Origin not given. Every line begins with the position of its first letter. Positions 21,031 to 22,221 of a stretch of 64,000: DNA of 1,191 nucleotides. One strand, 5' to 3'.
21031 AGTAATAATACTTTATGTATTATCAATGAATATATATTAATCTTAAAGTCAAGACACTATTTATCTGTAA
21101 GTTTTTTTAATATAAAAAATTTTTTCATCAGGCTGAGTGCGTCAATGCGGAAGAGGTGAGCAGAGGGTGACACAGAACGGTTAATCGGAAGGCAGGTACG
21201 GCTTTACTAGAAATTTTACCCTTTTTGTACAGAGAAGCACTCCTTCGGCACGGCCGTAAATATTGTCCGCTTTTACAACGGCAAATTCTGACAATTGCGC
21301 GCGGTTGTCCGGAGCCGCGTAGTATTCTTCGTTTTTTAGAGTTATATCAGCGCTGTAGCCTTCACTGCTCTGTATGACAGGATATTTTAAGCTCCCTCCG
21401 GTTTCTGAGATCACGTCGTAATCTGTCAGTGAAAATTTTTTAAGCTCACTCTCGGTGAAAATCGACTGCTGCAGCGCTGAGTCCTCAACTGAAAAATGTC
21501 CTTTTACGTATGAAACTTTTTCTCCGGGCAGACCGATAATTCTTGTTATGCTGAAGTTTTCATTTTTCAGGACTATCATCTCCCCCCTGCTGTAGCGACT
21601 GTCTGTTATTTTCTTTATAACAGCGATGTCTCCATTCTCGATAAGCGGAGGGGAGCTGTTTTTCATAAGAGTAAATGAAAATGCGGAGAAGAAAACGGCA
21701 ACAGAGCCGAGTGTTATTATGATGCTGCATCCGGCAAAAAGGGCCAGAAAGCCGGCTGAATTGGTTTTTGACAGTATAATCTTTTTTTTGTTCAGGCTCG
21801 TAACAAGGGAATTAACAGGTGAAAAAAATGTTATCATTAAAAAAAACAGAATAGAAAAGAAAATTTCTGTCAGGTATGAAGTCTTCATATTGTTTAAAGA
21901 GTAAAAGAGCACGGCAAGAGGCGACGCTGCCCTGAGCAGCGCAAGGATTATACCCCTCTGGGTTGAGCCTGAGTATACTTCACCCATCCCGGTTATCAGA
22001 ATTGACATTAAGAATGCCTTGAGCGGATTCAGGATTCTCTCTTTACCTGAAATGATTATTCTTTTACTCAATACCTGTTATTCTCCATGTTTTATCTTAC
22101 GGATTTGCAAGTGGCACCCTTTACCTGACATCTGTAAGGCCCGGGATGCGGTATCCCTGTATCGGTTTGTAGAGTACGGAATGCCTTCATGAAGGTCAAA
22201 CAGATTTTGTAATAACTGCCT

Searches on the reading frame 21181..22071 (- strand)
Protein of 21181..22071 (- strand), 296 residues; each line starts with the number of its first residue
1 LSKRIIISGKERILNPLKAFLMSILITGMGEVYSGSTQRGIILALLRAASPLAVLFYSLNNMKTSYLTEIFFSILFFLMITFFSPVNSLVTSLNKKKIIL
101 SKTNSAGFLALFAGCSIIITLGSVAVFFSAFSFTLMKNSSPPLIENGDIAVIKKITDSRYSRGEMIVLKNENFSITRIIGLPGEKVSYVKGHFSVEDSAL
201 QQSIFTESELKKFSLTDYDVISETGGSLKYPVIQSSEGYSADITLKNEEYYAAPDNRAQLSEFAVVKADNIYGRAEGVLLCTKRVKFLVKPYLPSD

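Call 101: search_protein_families(library=ncbifam, proteins=[window:21181-22071:-], max_evalue=0.00001)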
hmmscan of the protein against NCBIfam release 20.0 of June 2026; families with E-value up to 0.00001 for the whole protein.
window:21181-22071:- (296 aa): 1 family
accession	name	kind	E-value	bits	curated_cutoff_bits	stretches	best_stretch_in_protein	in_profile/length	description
TIGR02227.1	sigpep_I_bact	equivalog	1.9e-13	50.6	47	1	118-279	8-158/162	signal peptidase I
